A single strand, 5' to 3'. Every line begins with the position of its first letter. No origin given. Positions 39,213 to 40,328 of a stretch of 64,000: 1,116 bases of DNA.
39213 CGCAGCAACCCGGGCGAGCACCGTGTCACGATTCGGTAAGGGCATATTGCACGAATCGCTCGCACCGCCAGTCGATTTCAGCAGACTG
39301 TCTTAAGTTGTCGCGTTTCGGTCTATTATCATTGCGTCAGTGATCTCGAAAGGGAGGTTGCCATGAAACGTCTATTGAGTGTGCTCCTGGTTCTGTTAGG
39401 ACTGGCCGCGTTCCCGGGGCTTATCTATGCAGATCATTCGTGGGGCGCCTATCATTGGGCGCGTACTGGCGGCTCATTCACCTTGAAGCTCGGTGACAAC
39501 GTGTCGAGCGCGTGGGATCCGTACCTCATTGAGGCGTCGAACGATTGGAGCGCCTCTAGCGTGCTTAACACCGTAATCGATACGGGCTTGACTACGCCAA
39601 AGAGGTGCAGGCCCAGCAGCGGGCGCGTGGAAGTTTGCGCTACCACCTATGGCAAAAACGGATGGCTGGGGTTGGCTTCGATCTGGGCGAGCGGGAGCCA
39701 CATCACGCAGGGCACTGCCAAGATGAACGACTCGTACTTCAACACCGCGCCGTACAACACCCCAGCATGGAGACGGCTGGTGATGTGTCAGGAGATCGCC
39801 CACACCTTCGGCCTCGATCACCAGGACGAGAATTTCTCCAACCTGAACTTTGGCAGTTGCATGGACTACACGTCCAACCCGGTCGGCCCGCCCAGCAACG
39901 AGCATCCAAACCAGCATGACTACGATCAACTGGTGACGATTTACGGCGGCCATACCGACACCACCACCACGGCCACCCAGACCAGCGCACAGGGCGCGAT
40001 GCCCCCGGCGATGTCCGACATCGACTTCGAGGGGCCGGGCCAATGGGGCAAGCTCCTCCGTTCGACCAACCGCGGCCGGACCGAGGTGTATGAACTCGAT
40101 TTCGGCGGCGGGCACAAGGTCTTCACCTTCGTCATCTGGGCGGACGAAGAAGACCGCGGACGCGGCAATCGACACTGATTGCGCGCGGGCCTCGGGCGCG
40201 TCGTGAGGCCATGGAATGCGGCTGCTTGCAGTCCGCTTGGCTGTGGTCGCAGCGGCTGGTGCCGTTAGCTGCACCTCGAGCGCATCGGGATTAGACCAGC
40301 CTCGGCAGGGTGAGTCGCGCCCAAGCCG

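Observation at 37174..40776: Accessory island between metZ and lpxH, bounded and subdivided by three direct copies of the ancestral convergent intergenic region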

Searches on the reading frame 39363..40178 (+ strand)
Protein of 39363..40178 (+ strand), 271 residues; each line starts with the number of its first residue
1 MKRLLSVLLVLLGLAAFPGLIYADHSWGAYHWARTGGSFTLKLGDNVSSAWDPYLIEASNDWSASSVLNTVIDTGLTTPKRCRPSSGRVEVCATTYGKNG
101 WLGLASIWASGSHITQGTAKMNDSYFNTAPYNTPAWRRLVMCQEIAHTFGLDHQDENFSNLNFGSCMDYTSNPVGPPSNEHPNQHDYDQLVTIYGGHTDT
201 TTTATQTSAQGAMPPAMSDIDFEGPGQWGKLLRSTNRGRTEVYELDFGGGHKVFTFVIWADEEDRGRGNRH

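Call 8: search_protein_families(library=pfam, proteins=[window:39363-40178:+], max_evalue=0.01)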
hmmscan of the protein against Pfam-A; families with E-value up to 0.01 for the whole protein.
window:39363-40178:+ (271 aa): 0 families

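Call 9: search_protein_families(library=ncbifam, proteins=[window:39363-40178:+], max_evalue=0.01)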
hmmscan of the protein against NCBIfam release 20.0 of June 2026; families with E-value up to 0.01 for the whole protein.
window:39363-40178:+ (271 aa): 0 families

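Call 50: search_protein_families(library=pfam, proteins=[window:39363-40178:+], max_evalue=1)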
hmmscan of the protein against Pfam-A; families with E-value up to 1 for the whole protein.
window:39363-40178:+ (271 aa): 2 families
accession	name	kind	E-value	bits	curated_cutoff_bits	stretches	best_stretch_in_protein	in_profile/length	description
PF13688.12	Reprolysin_5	-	0.055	14.1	27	1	94-166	99-169/196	Metallo-peptidase family M12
PF13583.11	Reprolysin_4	-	0.09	12.9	22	1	97-160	103-158/203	Metallo-peptidase family M12B Reprolysin-like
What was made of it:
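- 39363..40178 (+): orf271: a secreted protein with an invariant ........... motif (cargo module 2, gene 1). Only sub-threshold Reprolysin_4/5 hits, E 0.05-0.09 (call 50).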

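Call 52: find_homologous_proteins(query=window:39363-40178:+)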
Query window:39363-40178:+ (271 aa): 7994 proteins with E <= 0.001 among 8000 candidates; the best 120 are listed.
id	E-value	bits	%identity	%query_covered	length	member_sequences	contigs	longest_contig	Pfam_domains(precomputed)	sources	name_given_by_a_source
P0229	6.3e-188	641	100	100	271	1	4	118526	-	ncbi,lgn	-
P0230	2.4e-154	531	83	100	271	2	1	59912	-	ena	-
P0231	1.1e-143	496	79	100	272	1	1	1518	-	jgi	jgi:hypothetical protein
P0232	2.6e-142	492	78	100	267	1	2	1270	-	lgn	-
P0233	6.3e-141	487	77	100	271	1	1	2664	-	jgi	jgi:hypothetical protein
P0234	7.0e-141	487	75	100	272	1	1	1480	-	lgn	-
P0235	3.4e-139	481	77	100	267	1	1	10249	-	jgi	jgi:hypothetical protein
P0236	1.4e-137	476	76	93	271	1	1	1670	-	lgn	-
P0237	2.2e-136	472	76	93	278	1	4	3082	-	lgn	-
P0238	4.9e-131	454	72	98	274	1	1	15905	-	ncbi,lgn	-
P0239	6.5e-131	454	72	98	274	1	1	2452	-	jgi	-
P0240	3.1e-129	449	70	98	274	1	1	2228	-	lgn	-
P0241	1.5e-128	446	71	100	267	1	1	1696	-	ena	-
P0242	3.2e-128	445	72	98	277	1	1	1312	-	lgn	-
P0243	4.7e-128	445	70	99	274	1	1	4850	-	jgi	jgi:hypothetical protein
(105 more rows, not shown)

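Call 53: find_encoding_contigs(protein=window:39363-40178:+, flank=10000, max_places=10)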
Protein window:39363-40178:+ (271 aa): 4 contigs read that carry it; 4 places shown.
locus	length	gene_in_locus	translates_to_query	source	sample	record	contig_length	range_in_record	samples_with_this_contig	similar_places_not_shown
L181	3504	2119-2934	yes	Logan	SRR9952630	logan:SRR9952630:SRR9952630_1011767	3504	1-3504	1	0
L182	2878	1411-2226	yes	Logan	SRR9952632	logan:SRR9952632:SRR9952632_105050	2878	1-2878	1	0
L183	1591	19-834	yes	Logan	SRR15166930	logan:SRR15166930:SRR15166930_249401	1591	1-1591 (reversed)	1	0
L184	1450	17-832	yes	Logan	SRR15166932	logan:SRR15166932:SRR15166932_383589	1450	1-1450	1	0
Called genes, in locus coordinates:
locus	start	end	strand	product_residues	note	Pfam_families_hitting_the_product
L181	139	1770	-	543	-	PF27104:FimW_N, PF27125:FimW_C (weak)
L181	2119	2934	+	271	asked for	-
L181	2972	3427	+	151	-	-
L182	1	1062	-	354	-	?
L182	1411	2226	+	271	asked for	-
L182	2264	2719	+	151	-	-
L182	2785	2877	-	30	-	?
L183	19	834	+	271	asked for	-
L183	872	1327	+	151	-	-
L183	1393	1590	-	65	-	?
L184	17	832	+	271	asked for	-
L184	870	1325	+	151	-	-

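Call 57: search_solved_structures(query=window:39363-40178:+, max_evalue=1)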
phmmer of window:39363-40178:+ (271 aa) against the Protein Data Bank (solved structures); distinct sequences matched with E-value up to 1: 1.
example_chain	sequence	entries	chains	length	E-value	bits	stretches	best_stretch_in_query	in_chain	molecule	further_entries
8zca_D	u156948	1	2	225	0.018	17.8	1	29-131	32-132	1C8 Fab heavy chain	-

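Call 68: predict_structure(alignment_id=A2)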
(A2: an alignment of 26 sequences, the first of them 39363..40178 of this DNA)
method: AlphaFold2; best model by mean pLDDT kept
length: 271 residues; sequences in the alignment: 26
mean_pLDDT: 51.1   pTM: 0.49
mean pLDDT of the five models: 51.1, 46.9, 44.8, 43.6, 43.5
residues with pLDDT >= 90: 0; 70-90: 57; 50-70: 78; < 50: 136
segments of 3 or more residues with pLDDT < 50: 16-37, 75-123, 153-161, 196-229, 245-251, 262-271
pLDDT, mean of each block of 10 residues (from residue 1): 78 51 27 41 57 76 74 47 31 32 32 33 54 73 66 42 60 63 78 52 31 27 36 73 52 56 40 28
secondary structure, 60 per line:
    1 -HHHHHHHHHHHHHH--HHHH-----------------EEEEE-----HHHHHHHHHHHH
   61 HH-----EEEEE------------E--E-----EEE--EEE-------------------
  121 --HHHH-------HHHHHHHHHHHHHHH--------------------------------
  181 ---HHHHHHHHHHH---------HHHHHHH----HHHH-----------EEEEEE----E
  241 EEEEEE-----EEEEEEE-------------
elements in order: H2-15 H18-21 E39-43 H49-62 E68-72 E94-96 E99-101 H123-126 H134-148 H184-194 H204-210 H215-218 E230-235 E240-246 E252-258
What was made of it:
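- Tried and rejected: The AlphaFold model of orf271 from a 26-sequence alignment had pLDDT 51, so no fold search was run (call 68).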
